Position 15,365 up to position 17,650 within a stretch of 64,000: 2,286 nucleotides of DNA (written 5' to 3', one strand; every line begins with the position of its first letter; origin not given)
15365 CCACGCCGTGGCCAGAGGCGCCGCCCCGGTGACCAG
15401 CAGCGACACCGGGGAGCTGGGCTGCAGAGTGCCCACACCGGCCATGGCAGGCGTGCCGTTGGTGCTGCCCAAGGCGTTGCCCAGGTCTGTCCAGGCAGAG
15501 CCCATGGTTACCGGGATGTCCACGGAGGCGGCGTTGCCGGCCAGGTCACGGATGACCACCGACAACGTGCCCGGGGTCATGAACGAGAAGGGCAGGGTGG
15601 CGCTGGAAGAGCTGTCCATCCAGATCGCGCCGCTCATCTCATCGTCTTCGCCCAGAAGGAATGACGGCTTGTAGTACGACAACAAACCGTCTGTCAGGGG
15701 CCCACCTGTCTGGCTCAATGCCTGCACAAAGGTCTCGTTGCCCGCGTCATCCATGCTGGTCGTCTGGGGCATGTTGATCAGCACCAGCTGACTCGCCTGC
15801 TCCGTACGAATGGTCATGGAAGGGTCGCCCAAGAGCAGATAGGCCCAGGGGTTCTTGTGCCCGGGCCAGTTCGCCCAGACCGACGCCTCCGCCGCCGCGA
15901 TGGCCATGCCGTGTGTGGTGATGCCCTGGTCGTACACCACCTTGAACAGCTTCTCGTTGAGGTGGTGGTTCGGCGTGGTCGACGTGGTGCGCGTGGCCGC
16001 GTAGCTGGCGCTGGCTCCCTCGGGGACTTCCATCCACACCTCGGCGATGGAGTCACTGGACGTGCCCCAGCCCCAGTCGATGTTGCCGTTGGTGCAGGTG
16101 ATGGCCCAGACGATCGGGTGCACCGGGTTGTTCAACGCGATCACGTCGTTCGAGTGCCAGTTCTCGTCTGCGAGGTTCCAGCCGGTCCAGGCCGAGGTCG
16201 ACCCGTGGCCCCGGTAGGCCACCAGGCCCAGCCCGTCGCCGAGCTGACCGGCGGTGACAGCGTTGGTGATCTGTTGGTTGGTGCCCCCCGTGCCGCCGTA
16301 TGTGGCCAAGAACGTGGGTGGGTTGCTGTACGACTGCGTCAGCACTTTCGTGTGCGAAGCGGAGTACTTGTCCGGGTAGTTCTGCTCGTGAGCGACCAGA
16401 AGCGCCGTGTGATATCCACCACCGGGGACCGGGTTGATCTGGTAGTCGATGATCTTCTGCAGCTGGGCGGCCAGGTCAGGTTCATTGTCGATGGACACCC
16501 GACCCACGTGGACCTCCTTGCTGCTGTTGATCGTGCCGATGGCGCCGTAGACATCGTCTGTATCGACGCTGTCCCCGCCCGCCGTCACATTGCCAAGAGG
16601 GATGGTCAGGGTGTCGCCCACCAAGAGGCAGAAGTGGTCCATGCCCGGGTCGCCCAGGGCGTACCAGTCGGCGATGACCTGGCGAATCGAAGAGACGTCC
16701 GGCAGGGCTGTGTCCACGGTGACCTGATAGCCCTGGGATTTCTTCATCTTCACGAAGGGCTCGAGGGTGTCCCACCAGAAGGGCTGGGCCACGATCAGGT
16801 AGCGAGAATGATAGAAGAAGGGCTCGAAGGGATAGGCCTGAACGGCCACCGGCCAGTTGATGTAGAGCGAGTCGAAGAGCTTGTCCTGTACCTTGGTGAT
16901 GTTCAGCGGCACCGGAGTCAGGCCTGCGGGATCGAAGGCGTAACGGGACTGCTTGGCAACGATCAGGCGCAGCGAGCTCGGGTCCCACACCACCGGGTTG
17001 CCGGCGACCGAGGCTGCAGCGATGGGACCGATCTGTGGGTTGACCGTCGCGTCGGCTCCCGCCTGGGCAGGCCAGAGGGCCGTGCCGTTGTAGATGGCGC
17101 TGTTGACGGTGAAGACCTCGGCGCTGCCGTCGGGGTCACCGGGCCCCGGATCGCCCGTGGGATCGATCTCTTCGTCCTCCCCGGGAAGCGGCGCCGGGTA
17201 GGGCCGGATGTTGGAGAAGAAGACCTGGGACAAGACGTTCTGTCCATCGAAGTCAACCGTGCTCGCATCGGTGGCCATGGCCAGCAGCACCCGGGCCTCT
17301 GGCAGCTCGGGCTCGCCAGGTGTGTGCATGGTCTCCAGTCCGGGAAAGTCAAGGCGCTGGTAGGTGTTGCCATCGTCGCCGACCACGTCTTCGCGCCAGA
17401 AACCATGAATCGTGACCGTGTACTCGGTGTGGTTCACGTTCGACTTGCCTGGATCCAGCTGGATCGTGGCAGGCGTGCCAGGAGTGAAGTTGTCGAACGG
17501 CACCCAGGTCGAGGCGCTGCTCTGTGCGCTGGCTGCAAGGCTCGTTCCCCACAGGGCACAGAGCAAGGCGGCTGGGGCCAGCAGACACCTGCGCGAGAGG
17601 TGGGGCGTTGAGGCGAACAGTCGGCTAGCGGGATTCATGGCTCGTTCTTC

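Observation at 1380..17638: Unassigned ~125-aa C-terminal domain on five unrelated secreted proteins: candidate new protein-sorting or surface-anchoring signal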

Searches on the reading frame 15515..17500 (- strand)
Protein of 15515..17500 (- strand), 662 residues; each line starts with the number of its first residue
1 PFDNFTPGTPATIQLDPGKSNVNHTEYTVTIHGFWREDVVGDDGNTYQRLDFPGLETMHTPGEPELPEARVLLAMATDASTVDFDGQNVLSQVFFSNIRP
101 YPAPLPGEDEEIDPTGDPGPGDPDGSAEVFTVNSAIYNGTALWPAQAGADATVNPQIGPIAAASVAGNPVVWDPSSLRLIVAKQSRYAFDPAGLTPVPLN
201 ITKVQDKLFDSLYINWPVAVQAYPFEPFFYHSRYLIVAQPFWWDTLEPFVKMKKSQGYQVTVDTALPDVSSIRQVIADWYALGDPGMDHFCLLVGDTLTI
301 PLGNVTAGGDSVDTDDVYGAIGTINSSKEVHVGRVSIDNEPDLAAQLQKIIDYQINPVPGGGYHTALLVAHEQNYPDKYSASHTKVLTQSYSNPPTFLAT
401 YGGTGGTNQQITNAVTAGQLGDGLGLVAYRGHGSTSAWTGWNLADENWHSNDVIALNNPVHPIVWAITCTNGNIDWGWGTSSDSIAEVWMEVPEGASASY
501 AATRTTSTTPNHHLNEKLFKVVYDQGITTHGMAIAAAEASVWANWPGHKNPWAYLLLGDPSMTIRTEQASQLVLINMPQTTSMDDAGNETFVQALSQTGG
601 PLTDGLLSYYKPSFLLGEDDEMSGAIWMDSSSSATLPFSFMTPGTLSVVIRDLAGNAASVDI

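Call 47: find_homologous_proteins(query=window:15515-17500:-, max_evalue=1e-10)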
Query window:15515-17500:- (662 aa): 62 proteins with E <= 1e-10 among 8000 candidates.
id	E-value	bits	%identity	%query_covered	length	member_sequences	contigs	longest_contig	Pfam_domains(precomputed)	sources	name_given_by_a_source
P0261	0.0e+0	1534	100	100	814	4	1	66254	PF01364.25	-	-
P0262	7.7e-285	965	64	100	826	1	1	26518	PF01364.25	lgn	-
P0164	8.0e-280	948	63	99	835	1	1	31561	PF01364.25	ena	-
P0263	1.1e-266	905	61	100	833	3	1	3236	PF01364.25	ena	-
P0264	1.1e-239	816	55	100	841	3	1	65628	PF01364.25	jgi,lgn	jgi:hypothetical protein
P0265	6.9e-238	810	55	100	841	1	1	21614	PF08126.17,PF01364.25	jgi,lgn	jgi:hypothetical protein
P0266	1.2e-194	667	48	100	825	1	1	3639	PF01364.25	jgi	jgi:hypothetical protein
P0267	2.2e-193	663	48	100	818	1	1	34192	PF01364.25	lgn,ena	-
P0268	1.2e-191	657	48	99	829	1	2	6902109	PF01364.25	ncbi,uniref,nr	ncbi:C25 family cysteine peptidase [Engelhardtia mirabilis]|uniref:Gingipain R2 n=1 Tax=Engelhardtia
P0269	6.5e-188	644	47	99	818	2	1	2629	PF01364.25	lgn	-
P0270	2.4e-182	626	48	98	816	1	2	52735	PF01364.25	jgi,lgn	-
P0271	2.6e-173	596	44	98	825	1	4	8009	PF08126.17,PF01364.25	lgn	-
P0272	6.0e-170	585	45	99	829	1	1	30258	PF01364.25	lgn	-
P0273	6.2e-163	562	45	99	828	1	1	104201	PF08126.17,PF01364.25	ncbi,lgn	-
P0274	9.1e-163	561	45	98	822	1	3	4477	PF08126.17,PF01364.25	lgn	-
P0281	1.7e-148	514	42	99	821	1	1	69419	PF01364.25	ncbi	-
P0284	3.1e-144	500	42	99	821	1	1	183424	PF08126.17,PF01364.25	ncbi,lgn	-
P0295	9.5e-114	399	39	93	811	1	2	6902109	PF08126.17,PF01364.25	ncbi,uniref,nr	ncbi:C25 family cysteine peptidase [Engelhardtia mirabilis]|uniref:Gingipain R2 n=1 Tax=Engelhardtia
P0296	4.7e-111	390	37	99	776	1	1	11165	PF08126.17,PF01364.25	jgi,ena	-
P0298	2.0e-108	382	37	98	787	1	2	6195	PF08126.17,PF13860.13,PF01364.25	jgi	jgi:hypothetical protein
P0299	3.0e-108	381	37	99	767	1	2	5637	PF08126.17,PF13860.13,PF01364.25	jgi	jgi:hypothetical protein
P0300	8.0e-107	376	36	96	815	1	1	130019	PF01364.25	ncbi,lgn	-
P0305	1.2e-103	366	35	100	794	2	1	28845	PF13860.13,PF01364.25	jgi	jgi:hypothetical protein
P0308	3.6e-98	348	36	99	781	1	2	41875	PF13860.13,PF01364.25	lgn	-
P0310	3.5e-93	331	34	98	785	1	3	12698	PF08126.17,PF13860.13,PF01364.25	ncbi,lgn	-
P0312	4.9e-91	324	34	98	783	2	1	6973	PF13860.13,PF01364.25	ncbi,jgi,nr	ncbi:MAG TPA: C25 family cysteine peptidase [bacterium]|nr:C25 family cysteine peptidase [bacterium]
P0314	1.2e-88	316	35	98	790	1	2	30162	PF08126.17,PF13860.13,PF01364.25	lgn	-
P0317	9.9e-72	261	31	96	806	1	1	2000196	PF01364.25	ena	-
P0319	8.1e-16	76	26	84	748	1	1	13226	PF08126.17,PF18962.8,PF03785.21,PF01364.25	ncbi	-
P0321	1.6e-12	65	23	55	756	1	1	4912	PF08126.17,PF18962.8,PF03785.21,PF01364.25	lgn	-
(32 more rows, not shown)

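Call 50: search_protein_families(library=ncbifam, proteins=[P0296, P0298, P0299, P0305, P0308, P0310, P0312, P0314, P0319, P0321], max_evalue=0.01)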
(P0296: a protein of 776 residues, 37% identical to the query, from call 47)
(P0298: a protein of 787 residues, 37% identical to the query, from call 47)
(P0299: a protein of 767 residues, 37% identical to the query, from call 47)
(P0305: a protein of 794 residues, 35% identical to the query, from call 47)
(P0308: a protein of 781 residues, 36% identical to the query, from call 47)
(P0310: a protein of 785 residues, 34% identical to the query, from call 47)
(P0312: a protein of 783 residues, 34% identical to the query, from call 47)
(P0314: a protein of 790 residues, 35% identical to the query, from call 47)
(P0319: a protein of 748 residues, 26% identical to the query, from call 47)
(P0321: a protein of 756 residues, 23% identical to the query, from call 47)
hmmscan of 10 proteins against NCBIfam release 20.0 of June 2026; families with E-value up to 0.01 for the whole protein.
P0296 (776 aa): 5 families
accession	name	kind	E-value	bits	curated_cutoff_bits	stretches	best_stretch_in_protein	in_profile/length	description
NF033707.1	T9SS_sortase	equivalog_domain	4.7e-17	61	420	1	335-582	475-736/1095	type IX secretion system sortase PorU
NF052324.1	PorU_rel_Nterm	equivalog_domain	1.2e-08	33.7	450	1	429-580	611-767/879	putative type IX secretion system sortase PorU2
NF005176.1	PRK06655.1-1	equivalog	0.00051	20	230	1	714-773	97-159/197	flagellar hook assembly protein FlgD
NF052228.1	T9SS_PorZ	equivalog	0.00076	18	260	1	712-770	693-749/757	type IX secretion system anionic LPS delivery protein PorZ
TIGR04183.1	Por_Secre_tail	domain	0.003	17.5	23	1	711-774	16-71/72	T9SS type A sorting domain-containing protein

P0298 (787 aa): 7 families
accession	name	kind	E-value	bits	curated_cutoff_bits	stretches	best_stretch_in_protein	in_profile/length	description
NF033707.1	T9SS_sortase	equivalog_domain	1.9e-12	45.7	420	1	444-589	590-734/1095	type IX secretion system sortase PorU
NF052324.1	PorU_rel_Nterm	equivalog_domain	1e-08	33.9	450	1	427-591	597-769/879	putative type IX secretion system sortase PorU2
NF005176.1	PRK06655.1-1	equivalog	6.6e-06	26.2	230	1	712-776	85-153/197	flagellar hook assembly protein FlgD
NF009453.0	PRK12813.1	equivalog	3.2e-05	23.6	264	1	724-778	123-177/223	flagellar basal body rod modification protein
NF009276.0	PRK12633.1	equivalog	6.6e-05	22.7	383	1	721-772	125-179/234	flagellar basal body rod modification protein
NF052228.1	T9SS_PorZ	equivalog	0.00083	17.9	260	1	725-774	695-742/757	type IX secretion system anionic LPS delivery protein PorZ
TIGR04183.1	Por_Secre_tail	domain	0.0091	16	23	0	721-784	15-70/72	T9SS type A sorting domain-containing protein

P0299 (767 aa): 6 families
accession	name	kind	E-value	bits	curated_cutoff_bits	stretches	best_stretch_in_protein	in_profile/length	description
NF033707.1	T9SS_sortase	equivalog_domain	3.4e-20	71.4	420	2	326-568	475-733/1095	type IX secretion system sortase PorU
TIGR04183.1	Por_Secre_tail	domain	2.5e-09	37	23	1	687-765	4-71/72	T9SS type A sorting domain-containing protein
NF052324.1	PorU_rel_Nterm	equivalog_domain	2.4e-08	32.6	450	1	334-567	520-765/879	putative type IX secretion system sortase PorU2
NF009453.0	PRK12813.1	equivalog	0.00014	21.5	264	1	709-765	128-186/223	flagellar basal body rod modification protein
NF052228.1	T9SS_PorZ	equivalog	0.00085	17.9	260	1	703-766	693-753/757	type IX secretion system anionic LPS delivery protein PorZ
NF005176.1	PRK06655.1-1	equivalog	0.0023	17.9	230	1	695-759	88-156/197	flagellar hook assembly protein FlgD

P0305 (794 aa): 2 families
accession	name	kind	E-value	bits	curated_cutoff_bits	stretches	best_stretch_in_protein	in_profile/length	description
NF033707.1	T9SS_sortase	equivalog_domain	2.3e-09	35.5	420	1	442-590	586-733/1095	type IX secretion system sortase PorU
TIGR04183.1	Por_Secre_tail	domain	0.00079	19.4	23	1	722-792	9-71/72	T9SS type A sorting domain-containing protein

P0308 (781 aa): 4 families
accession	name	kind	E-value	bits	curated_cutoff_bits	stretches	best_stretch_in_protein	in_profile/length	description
NF033707.1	T9SS_sortase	equivalog_domain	4.4e-16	57.7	420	1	338-579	474-733/1095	type IX secretion system sortase PorU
NF005176.1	PRK06655.1-1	equivalog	0.00025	21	230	1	719-765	97-146/197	flagellar hook assembly protein FlgD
NF052324.1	PorU_rel_Nterm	equivalog_domain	0.0028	15.9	450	1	347-536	521-715/879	putative type IX secretion system sortase PorU2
NF009453.0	PRK12813.1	equivalog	0.0037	16.8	264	1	720-768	125-173/223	flagellar basal body rod modification protein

P0310 (785 aa): 3 families
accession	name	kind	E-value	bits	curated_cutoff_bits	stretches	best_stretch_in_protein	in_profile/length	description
NF033707.1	T9SS_sortase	equivalog_domain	4e-19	67.8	420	1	440-587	587-733/1095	type IX secretion system sortase PorU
NF052324.1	PorU_rel_Nterm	equivalog_domain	8.4e-08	30.8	450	1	438-599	611-778/879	putative type IX secretion system sortase PorU2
TIGR04183.1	Por_Secre_tail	domain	3e-06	27.1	23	1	713-783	9-71/72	T9SS type A sorting domain-containing protein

P0312 (783 aa): 6 families
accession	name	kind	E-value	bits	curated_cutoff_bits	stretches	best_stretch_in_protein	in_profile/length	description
NF033707.1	T9SS_sortase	equivalog_domain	3.6e-17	61.3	420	1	433-597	583-742/1095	type IX secretion system sortase PorU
NF052324.1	PorU_rel_Nterm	equivalog_domain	2.8e-06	25.8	450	1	436-597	612-776/879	putative type IX secretion system sortase PorU2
NF005176.1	PRK06655.1-1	equivalog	5.3e-06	26.5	230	1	718-780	97-159/197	flagellar hook assembly protein FlgD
TIGR04183.1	Por_Secre_tail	domain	4.6e-05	23.3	23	1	700-779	2-69/72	T9SS type A sorting domain-containing protein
NF009276.0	PRK12633.1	equivalog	0.00013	21.7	383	1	719-775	130-186/234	flagellar basal body rod modification protein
NF009277.0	PRK12634.1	equivalog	0.0084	16.2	333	0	713-766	117-170/221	flagellar basal body rod modification protein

P0314 (790 aa): 5 families
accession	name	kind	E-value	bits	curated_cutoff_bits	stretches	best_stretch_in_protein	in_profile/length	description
NF033707.1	T9SS_sortase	equivalog_domain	5.2e-20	70.7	420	1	260-594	366-733/1095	type IX secretion system sortase PorU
NF052324.1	PorU_rel_Nterm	equivalog_domain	7.3e-09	34.3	450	1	356-597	519-769/879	putative type IX secretion system sortase PorU2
NF005176.1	PRK06655.1-1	equivalog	6.5e-07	29.5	230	1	726-780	98-154/197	flagellar hook assembly protein FlgD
TIGR04183.1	Por_Secre_tail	domain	0.00066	19.6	23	1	706-787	1-70/72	T9SS type A sorting domain-containing protein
NF052323.1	T9SSA_dep_M6i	equivalog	0.0038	15.2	600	1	708-776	962-1025/1043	T9SS-dependent M6-like inactivated metalloprotease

P0319 (748 aa): 4 families
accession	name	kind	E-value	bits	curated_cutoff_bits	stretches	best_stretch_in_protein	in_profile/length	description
NF033707.1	T9SS_sortase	equivalog_domain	3.3e-15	54.9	420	1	326-579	492-736/1095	type IX secretion system sortase PorU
NF052324.1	PorU_rel_Nterm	equivalog_domain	2.1e-12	46.1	450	1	312-576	508-766/879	putative type IX secretion system sortase PorU2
TIGR04183.1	Por_Secre_tail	domain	6e-08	32.6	23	1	676-748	1-72/72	T9SS type A sorting domain-containing protein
NF038113.1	T9SSA_dep_M36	equivalog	4.8e-06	25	885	1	670-740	789-861/869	T9SS-dependent M36 family metallopeptidase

P0321 (756 aa): 3 families
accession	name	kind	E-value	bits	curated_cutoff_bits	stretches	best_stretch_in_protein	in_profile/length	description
NF033707.1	T9SS_sortase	equivalog_domain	7.4e-16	57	420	1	332-510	492-669/1095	type IX secretion system sortase PorU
NF052324.1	PorU_rel_Nterm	equivalog_domain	1.8e-13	49.6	450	1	282-693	455-875/879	putative type IX secretion system sortase PorU2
TIGR04183.1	Por_Secre_tail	domain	1.1e-08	34.9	23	1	683-752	1-69/72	T9SS type A sorting domain-containing protein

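Call 51: list_cluster_members(proteins=[P0310, P0312, P0319, P0296, P0305, P0300, P0273, P0281, P0284, P0317])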
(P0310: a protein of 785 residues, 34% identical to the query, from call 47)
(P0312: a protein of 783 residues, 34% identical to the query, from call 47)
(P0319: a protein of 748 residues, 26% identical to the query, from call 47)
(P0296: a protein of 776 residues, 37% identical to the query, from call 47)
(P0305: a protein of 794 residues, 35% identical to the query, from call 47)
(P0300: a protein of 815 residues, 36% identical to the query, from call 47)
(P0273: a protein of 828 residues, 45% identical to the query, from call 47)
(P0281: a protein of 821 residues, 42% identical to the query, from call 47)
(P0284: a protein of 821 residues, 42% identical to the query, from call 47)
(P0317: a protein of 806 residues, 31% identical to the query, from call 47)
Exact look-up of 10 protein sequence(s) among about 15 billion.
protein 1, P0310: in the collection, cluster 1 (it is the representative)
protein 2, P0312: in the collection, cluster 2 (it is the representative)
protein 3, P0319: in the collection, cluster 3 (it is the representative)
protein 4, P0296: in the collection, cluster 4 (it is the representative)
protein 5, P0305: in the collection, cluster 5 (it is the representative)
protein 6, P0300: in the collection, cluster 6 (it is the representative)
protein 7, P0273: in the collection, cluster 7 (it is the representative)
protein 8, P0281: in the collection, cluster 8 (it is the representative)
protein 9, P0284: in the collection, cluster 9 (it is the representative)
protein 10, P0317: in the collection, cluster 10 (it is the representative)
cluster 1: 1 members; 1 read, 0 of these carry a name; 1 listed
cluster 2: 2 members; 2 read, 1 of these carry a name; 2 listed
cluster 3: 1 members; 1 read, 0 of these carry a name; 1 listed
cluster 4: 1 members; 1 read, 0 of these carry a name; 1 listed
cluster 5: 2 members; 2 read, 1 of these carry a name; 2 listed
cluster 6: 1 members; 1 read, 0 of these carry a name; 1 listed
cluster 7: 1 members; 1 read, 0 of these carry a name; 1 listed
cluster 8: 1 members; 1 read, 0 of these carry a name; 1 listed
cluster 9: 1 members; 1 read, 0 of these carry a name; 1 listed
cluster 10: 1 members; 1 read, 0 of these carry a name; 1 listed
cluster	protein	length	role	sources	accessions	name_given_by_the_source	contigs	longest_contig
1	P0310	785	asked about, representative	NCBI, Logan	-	-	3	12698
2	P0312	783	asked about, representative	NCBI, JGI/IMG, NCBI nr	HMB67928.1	MAG TPA: C25 family cysteine peptidase [bacterium] | C25 family cysteine peptidase [bacterium]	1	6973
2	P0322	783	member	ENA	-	-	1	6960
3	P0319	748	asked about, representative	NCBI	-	-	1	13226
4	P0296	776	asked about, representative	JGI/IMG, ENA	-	-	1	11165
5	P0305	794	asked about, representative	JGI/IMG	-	hypothetical protein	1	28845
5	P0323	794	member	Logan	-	-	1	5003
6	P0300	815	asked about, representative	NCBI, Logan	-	-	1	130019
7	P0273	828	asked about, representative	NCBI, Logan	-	-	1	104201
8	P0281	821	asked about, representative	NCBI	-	-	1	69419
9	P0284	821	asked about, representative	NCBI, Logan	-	-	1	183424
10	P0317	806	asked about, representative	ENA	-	-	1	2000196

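Call 52: find_encoding_contigs(protein=P0268, flank=10000, max_places=2)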
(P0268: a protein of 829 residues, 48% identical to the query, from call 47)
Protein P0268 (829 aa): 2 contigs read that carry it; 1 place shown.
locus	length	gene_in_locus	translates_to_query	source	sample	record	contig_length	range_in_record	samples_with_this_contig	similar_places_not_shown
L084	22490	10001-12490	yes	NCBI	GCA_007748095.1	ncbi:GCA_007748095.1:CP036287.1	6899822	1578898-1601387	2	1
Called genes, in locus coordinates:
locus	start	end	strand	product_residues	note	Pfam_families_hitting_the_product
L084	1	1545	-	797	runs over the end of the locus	-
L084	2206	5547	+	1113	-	-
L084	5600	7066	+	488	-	-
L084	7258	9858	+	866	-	PF00069:Pkinase, PF01636:APH (faint), PF07714:PK_Tyr_Ser-Thr, PF03109:ABC1 (weak), PF07676:PD40 (faint), PF25174:Beta-prop_THOC3 (faint), PF26549:Tricorn_N, PF26550:Tricorn_2nd (faint)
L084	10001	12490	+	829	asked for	PF01364:Peptidase_C25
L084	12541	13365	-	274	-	PF01226:Form_Nir_trans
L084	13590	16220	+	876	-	-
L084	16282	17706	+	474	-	PF01979:Amidohydro_1, PF07969:Amidohydro_3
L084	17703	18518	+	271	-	PF01522:Polysacc_deac_1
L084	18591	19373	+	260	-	-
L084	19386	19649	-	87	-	-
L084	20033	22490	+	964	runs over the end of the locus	PF10282:Lactonase (weak), PF03150:CCP_MauG (weak)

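Call 60: find_encoding_contigs(protein=P0308, flank=10000, max_places=1)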
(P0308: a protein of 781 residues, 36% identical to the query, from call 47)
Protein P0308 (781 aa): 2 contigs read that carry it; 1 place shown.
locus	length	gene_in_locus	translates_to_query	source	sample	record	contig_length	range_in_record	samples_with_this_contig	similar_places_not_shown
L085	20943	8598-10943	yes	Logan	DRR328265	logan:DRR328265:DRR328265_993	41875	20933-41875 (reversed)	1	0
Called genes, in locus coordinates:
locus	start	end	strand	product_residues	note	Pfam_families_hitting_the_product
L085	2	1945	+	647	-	?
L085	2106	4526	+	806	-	PF08757:CotH, PF00932:LTD, PF13860:FlgD_ig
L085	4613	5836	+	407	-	PF25852:DUF6242_C (faint), PF14870:PSII_BNR, PF15902:Sortilin-Vps10 (faint), PF02012:BNR (faint)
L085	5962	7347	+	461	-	-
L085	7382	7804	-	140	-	-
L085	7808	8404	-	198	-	PF22029:PhyR_sigma2 (faint), PF07638:Sigma70_ECF, PF04542:Sigma70_r2, PF08281:Sigma70_r4_2, PF04545:Sigma70_r4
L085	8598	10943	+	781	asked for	PF01364:Peptidase_C25, PF13860:FlgD_ig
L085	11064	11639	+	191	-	PF07638:Sigma70_ECF (weak), PF04542:Sigma70_r2, PF08281:Sigma70_r4_2, PF04545:Sigma70_r4 (weak)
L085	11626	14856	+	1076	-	PF00069:Pkinase, PF07714:PK_Tyr_Ser-Thr, PF13181:TPR_8 (faint), PF13374:TPR_10 (faint), PF13424:TPR_12 (weak), PF17874:TPR_MalT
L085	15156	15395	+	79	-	-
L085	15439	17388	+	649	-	PF00672:HAMP, PF00015:MCPsignal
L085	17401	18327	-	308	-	PF01619:Pro_dh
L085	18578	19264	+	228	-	PF02230:Abhydrolase_2, PF00561:Abhydrolase_1 (faint), PF03959:FSH1 (faint), PF12146:Hydrolase_4 (faint), PF00756:Esterase (weak)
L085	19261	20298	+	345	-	-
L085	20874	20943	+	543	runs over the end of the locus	PF02985:HEAT (faint), PF13646:HEAT_2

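Call 61: find_encoding_contigs(protein=P0305, flank=10000, max_places=1)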
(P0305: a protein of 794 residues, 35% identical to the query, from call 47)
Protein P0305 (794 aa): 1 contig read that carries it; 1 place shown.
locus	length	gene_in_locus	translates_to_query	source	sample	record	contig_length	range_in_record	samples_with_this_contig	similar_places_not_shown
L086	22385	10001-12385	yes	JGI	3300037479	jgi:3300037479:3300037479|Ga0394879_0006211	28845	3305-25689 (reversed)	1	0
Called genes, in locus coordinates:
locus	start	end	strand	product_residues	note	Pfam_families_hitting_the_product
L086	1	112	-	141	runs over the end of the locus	-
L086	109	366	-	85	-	PF01649:Ribosomal_S20p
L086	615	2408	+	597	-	PF27096:UvrC_M, PF02151:UVR (faint), PF22920:UvrC_RNaseH, PF08459:UvrC_RNaseH_dom, PF14520:HHH_5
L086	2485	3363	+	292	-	PF02899:Phage_int_SAM_1, PF00589:Phage_integrase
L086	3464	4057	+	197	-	PF13505:OMP_b-brl (weak)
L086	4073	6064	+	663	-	PF00176:SNF2-rel_dom, PF04851:ResIII, PF00270:DEAD (weak), PF00271:Helicase_C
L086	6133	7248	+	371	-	-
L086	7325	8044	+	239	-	PF09976:TPR_21 (weak), PF07719:TPR_2 (faint), PF13174:TPR_6 (faint)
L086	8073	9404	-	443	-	-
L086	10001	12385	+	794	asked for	PF01364:Peptidase_C25, PF13860:FlgD_ig (faint)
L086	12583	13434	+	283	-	-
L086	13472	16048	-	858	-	PF00133:tRNA-synt_1, PF09334:tRNA-synt_1g, PF13603:tRNA-synt_1_2, PF00133:tRNA-synt_1, PF09334:tRNA-synt_1g (weak), PF08264:Anticodon_1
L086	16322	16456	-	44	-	-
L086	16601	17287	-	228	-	PF00578:AhpC-TSA, PF08534:Redoxin, PF10417:1-cysPrx_C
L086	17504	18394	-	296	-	-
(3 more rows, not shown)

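Call 84: find_encoding_contigs(protein=P0317, flank=8000, max_places=1)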
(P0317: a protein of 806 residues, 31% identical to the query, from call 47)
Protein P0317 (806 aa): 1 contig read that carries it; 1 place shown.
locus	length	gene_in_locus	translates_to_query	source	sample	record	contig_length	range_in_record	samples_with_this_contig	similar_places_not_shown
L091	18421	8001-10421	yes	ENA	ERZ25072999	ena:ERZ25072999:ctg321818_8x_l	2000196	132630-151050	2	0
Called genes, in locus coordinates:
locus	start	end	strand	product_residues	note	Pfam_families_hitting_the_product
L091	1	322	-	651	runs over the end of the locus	PF11412:DsbD_N (weak), PF02683:DsbD_TM, PF13899:Thioredoxin_7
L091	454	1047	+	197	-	-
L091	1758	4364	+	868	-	PF13517:FG-GAP_3, PF01839:FG-GAP (faint), PF13517:FG-GAP_3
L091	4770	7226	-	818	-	PF01364:Peptidase_C25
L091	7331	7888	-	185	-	PF07638:Sigma70_ECF, PF06530:Phage_antitermQ (faint), PF08281:Sigma70_r4_2, PF04545:Sigma70_r4 (weak)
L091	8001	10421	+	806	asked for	PF01364:Peptidase_C25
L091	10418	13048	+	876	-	PF00069:Pkinase, PF07714:PK_Tyr_Ser-Thr, PF03109:ABC1 (weak), PF01636:APH (weak), PF03781:FGE-sulfatase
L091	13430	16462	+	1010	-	-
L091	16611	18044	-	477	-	PF13372:Alginate_exp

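Call 85: find_encoding_contigs(protein=P0300, flank=8000, max_places=1)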
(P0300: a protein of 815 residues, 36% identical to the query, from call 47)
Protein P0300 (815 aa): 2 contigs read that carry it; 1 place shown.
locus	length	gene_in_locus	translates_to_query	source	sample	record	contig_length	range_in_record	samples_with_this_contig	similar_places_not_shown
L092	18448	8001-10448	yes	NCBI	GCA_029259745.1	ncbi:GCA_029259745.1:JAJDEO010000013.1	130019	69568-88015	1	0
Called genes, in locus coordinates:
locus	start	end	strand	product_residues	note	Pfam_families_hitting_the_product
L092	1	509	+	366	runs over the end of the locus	PF07635:PSCyt1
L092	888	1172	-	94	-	PF00578:AhpC-TSA (weak), PF08534:Redoxin (weak)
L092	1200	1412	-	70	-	-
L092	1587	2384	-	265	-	PF00072:Response_reg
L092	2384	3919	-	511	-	PF00072:Response_reg, PF00512:HisKA, PF02518:HATPase_c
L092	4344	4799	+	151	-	PF00072:Response_reg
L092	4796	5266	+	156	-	PF00072:Response_reg (weak)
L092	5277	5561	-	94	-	PF02026:RyR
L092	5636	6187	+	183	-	PF07638:Sigma70_ECF, PF08281:Sigma70_r4_2, PF04545:Sigma70_r4 (weak)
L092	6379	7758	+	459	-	-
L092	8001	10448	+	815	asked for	PF01364:Peptidase_C25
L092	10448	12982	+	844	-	PF00069:Pkinase, PF03109:ABC1 (faint), PF07714:PK_Tyr_Ser-Thr, PF03781:FGE-sulfatase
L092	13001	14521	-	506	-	PF01370:Epimerase, PF05368:NmrA, PF16363:GDP_Man_Dehyd (weak), PF13460:NAD_binding_10, PF11066:DUF2867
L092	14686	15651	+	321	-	-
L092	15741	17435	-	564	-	PF01421:Reprolysin, PF13583:Reprolysin_4, PF13688:Reprolysin_5, PF13574:Reprolysin_2, PF13582:Reprolysin_3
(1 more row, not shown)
